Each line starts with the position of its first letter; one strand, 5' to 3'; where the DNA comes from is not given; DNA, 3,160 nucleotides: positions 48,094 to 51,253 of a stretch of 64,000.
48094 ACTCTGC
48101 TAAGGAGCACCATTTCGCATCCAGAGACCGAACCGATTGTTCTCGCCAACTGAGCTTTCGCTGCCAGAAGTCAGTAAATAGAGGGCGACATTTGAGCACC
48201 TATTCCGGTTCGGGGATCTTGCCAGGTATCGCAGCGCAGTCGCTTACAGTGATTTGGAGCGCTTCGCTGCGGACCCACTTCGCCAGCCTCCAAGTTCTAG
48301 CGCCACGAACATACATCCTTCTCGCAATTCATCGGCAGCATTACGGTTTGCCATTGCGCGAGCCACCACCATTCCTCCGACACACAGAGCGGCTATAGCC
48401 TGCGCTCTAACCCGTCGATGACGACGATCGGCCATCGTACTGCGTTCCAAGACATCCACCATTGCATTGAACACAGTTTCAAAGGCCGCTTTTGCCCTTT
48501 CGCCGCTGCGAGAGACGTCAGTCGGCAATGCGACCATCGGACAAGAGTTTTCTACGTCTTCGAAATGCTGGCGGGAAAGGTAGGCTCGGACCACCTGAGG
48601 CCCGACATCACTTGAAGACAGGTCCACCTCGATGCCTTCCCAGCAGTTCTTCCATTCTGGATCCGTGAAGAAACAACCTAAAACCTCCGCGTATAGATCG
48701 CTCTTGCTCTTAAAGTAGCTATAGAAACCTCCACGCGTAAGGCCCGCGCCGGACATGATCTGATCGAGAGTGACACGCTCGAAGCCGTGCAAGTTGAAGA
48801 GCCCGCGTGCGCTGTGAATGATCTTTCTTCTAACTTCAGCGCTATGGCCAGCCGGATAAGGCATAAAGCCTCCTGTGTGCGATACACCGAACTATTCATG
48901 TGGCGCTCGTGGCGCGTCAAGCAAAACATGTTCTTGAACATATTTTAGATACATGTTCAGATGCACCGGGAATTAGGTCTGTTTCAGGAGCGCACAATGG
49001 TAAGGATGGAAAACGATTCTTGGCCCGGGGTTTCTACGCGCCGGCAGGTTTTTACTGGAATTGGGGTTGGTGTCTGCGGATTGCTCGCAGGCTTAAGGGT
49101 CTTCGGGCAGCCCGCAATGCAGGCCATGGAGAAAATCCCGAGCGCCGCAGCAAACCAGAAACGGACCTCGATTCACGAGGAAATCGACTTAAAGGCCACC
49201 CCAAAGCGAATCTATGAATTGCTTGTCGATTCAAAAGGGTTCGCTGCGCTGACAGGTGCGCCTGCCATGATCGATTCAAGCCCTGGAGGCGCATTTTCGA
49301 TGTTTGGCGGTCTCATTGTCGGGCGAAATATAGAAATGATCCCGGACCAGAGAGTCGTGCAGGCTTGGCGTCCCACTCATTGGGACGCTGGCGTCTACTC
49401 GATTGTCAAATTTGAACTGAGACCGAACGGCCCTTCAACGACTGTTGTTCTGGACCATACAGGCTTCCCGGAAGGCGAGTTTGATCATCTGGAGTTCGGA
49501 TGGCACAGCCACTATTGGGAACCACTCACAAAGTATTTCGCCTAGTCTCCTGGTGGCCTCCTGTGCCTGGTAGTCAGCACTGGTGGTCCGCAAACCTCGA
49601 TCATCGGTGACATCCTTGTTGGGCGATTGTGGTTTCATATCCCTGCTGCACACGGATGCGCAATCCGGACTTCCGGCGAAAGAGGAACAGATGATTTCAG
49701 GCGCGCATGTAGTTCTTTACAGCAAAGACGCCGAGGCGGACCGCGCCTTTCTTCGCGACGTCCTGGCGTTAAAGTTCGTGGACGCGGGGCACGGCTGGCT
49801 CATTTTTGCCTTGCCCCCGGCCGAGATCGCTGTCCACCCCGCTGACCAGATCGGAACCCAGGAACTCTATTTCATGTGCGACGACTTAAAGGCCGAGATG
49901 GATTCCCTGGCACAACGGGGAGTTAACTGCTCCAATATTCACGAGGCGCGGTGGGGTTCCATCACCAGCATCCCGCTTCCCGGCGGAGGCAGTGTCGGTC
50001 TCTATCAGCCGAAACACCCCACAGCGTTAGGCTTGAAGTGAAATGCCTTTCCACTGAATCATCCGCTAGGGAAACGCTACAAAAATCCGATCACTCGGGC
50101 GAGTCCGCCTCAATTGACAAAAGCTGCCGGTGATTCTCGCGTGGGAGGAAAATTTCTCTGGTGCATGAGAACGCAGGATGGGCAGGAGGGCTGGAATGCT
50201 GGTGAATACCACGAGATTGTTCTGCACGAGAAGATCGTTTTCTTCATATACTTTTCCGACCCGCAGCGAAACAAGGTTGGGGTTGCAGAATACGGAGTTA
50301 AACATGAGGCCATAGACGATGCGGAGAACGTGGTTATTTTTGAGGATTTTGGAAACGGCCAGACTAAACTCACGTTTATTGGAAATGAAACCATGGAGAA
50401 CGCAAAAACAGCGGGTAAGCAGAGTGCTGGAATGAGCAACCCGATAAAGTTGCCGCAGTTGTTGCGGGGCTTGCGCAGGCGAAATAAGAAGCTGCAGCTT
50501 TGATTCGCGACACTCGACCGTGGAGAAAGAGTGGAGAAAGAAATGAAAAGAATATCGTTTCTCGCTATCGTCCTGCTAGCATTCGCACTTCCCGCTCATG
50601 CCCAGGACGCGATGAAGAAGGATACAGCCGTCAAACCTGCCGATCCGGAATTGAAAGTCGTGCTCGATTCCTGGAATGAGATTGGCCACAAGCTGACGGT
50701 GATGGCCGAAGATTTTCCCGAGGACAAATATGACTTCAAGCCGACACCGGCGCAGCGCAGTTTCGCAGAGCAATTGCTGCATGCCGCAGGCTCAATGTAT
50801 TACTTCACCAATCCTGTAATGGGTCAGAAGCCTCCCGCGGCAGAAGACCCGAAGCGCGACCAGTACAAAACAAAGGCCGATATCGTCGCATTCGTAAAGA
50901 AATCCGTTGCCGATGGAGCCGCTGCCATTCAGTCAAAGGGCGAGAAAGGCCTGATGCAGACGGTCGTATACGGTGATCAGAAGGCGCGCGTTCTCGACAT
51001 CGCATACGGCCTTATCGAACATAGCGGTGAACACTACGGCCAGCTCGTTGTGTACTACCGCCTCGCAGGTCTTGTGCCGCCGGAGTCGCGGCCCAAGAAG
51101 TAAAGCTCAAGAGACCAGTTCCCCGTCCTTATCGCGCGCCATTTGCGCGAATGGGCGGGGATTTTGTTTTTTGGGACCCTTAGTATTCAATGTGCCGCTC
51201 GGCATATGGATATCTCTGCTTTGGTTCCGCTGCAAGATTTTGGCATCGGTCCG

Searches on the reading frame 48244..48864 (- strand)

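Call 16: search_protein_families(library=pfam, proteins=[window:48244-48864:-], max_evalue=0.01)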
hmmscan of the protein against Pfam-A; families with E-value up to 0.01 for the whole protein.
window:48244-48864:- (206 aa): 3 families
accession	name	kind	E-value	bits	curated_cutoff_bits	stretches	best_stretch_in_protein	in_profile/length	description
PF00440.29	TetR_N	-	2.3e-13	50.2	24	1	15-61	1-47/47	Bacterial regulatory proteins, tetR family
PF21993.1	TetR_C_13_2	-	0.0011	19.7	27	1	102-175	19-95/103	Transcriptional regulator LmrA/YxaF-like, C-terminal domain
PF17920.6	TetR_C_16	-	0.0059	17.3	26.2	1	87-172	3-82/107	Tetracyclin repressor-like, C-terminal domain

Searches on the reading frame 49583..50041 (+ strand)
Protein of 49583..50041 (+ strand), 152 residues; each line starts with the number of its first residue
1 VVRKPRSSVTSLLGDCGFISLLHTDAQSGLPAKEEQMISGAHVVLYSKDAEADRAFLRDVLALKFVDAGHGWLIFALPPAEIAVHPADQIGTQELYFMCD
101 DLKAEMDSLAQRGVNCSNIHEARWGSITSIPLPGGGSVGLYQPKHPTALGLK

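Call 16: search_protein_families(library=pfam, proteins=[window:49583-50041:+], max_evalue=0.01)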
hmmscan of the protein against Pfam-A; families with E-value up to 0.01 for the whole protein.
window:49583-50041:+ (152 aa): 1 family
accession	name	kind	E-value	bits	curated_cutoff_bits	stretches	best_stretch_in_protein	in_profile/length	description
PF00903.31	Glyoxalase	-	0.0024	18.7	20.6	0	41-119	3-98/121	Glyoxalase/Bleomycin resistance protein/Dioxygenase superfamily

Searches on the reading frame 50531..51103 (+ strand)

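Call 3: search_protein_families(library=pfam, proteins=[window:50531-51103:+], max_evalue=1)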
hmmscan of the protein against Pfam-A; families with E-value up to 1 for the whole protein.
window:50531-51103:+ (190 aa): 4 families
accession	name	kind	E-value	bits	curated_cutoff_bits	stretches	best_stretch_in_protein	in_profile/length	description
PF12867.12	DinB_2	-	1.9e-11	44.9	24.8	1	54-172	8-128/128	DinB superfamily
PF05163.17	DinB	-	1.9e-06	28.4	23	1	43-185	7-151/165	DinB family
PF07609.16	DUF1572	-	0.14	12.3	23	1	62-174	28-144/163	Protein of unknown function (DUF1572)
PF04422.18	FrhB_FdhB_N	-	0.16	12.6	22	1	57-97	39-74/78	Coenzyme F420 hydrogenase/dehydrogenase, beta subunit N-term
